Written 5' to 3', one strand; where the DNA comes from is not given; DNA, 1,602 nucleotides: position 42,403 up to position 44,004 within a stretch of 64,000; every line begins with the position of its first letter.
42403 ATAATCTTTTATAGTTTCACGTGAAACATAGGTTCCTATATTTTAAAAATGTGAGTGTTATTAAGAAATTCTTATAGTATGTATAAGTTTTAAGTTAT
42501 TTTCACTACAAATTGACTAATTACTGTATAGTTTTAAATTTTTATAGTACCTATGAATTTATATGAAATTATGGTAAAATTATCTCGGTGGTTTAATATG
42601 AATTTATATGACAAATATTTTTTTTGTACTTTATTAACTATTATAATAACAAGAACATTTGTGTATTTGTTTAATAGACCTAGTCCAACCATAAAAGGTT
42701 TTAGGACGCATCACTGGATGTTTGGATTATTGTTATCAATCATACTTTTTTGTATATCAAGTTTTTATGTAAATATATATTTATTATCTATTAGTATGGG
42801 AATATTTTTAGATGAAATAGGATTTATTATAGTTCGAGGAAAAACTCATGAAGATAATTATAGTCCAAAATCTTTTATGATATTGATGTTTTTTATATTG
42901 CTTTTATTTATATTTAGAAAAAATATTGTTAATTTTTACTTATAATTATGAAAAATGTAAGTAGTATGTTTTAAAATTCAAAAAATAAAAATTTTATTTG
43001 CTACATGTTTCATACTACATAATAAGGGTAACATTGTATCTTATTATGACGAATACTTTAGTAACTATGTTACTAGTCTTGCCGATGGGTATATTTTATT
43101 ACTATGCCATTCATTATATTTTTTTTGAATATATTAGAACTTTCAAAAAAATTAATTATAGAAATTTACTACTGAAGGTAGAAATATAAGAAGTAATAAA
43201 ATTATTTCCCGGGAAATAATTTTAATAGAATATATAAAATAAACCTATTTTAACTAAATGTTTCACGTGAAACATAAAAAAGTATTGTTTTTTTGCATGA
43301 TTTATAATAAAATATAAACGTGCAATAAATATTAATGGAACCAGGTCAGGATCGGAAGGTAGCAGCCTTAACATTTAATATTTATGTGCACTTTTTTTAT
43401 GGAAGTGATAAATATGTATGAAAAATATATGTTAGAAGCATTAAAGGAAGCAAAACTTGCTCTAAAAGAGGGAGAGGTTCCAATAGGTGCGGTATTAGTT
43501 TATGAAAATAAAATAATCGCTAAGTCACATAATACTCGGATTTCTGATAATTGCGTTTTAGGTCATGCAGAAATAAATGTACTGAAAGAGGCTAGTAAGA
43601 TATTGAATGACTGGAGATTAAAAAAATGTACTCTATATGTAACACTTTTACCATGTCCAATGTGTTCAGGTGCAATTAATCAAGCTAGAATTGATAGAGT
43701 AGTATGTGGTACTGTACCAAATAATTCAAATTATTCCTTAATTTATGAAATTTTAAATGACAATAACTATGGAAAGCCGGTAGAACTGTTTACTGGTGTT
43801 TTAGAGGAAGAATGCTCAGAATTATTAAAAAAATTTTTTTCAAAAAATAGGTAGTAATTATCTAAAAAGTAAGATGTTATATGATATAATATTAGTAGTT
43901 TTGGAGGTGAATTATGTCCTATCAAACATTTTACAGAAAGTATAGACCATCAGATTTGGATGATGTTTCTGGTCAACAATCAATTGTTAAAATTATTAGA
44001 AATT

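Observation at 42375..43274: Two NBS-parS dyads: loading sites of the two paralogous CTP clamps sit 20 and 40 bp apart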

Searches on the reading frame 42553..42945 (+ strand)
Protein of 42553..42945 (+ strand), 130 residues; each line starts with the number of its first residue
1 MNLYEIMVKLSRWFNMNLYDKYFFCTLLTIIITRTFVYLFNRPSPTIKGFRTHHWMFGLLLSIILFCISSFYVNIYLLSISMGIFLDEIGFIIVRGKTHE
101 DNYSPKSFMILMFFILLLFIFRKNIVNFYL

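Call 7: search_protein_families(library=ncbifam, proteins=[window:42553-42945:+])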
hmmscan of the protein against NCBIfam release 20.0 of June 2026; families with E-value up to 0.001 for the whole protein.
window:42553-42945:+ (130 aa): 0 families

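Call 8: search_protein_families(library=pfam, proteins=[window:42553-42945:+], max_evalue=0.01)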
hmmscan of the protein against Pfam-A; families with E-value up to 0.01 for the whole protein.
window:42553-42945:+ (130 aa): 0 families

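Call 9: find_encoding_contigs(protein=window:42553-42945:+, flank=3000, max_places=10)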
Protein window:42553-42945:+ (130 aa): 2 contigs read that carry it; 1 place shown.
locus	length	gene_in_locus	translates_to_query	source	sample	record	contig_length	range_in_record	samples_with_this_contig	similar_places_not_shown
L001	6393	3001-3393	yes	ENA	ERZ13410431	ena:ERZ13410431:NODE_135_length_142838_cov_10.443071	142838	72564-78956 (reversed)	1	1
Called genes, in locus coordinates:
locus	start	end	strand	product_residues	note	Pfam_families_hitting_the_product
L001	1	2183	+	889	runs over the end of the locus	PF00521:DNA_topoisoIV, PF03989:DNA_gyraseA_C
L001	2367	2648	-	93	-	-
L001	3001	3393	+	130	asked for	-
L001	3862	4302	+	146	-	PF00383:dCMP_cyt_deam_1, PF14437:MafB19-deam, PF14439:Bd3614-deam (weak)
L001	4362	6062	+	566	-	PF03215:Rad17 (faint), PF05496:RuvB_N (faint), PF06068:TIP49 (faint), PF13177:DNA_pol3_delta2, PF00004:AAA, PF13173:AAA_14 (faint), PF21960:RCF1-5-like_lid (weak), PF22608:DNAX_ATPase_lid (weak), +1 more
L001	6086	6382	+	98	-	PF02575:YbaB_DNA_bd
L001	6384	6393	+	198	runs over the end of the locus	PF21176:RecR_HhH, PF01751:Toprim (weak), PF13662:Toprim_4, PF21175:RecR_C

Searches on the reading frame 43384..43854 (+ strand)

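Call 7: search_protein_families(library=ncbifam, proteins=[window:43384-43854:+])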
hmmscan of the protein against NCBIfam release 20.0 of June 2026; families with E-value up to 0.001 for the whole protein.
window:43384-43854:+ (156 aa): 5 families
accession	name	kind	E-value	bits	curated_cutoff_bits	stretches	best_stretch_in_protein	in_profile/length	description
NF008113.2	PRK10860.1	equivalog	1.3e-34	119.4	150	1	10-156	5-152/165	tRNA adenosine(34) deaminase TadA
TIGR00326.1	eubact_ribD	equivalog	4.5e-10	39.2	156.35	1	18-154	3-135/343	bifunctional diaminohydroxyphosphoribosylaminopyrimidine deaminase/5-amino-6-(5-phosphoribosylamino)uracil reductase RibD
TIGR02571.1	ComEB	equivalog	2.4e-06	27.6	219.45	1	55-119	62-125/151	ComE operon protein 2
NF041025.1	antiphage_deaminase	equivalog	2.8e-05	23.2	400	1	50-107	325-384/437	anti-phage dCTP deaminase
NF008052.0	PRK10786.1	equivalog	0.00015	20.6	500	1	13-111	4-101/367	bifunctional diaminohydroxyphosphoribosylaminopyrimidine deaminase/5-amino-6-(5-phosphoribosylamino)uracil reductase RibD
